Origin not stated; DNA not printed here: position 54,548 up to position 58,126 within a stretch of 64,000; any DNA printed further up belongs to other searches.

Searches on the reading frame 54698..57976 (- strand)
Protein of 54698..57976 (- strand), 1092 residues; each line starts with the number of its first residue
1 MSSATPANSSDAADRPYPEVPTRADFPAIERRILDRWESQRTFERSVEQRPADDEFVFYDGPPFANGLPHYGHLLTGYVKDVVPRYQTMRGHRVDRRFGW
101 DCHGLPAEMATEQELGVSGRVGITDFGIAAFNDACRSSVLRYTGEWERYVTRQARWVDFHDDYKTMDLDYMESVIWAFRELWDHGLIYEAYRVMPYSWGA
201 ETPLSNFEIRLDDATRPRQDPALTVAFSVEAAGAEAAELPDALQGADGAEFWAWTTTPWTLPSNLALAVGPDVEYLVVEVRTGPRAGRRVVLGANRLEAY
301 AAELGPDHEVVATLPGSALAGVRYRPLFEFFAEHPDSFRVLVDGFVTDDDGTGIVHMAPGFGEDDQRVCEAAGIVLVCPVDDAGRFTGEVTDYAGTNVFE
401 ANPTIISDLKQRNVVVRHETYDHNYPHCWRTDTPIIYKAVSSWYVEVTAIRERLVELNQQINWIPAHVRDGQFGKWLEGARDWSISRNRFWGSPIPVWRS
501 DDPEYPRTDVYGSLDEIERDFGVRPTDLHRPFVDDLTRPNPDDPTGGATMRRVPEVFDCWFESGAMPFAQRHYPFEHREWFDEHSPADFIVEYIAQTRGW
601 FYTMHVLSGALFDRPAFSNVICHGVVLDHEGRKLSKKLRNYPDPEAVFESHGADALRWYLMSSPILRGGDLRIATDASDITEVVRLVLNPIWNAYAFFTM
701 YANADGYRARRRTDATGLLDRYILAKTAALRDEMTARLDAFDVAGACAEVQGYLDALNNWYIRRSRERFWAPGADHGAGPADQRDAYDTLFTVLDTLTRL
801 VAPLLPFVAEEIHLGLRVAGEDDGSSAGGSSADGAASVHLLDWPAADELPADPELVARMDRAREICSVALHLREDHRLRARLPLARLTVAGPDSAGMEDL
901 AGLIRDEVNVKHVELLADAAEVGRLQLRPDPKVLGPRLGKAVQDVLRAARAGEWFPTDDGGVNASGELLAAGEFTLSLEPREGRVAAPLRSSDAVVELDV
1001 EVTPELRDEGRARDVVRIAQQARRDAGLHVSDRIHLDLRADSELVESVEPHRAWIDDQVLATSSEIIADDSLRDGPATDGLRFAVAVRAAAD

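Call 61: search_protein_families(library=pfam, proteins=[window:54698-57976:-], max_evalue=0.0001)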
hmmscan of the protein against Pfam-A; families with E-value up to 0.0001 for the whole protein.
window:54698-57976:- (1092 aa): 4 families
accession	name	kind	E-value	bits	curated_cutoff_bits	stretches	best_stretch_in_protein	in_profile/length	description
PF00133.28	tRNA-synt_1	-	1.4e-126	423.1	22.7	1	33-667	2-409/414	tRNA synthetases class I (I, L, M and V)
PF19302.4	DUF5915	-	9e-26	91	27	1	903-1071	3-177/195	Domain of unknown function (DUF5915)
PF08264.19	Anticodon_1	-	2.2e-22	79.9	25.1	1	720-884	1-144/148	Anticodon-binding domain of tRNA ligase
PF09334.17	tRNA-synt_1g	-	8e-14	51.6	20.1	1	63-114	8-59/391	tRNA synthetases class I (M)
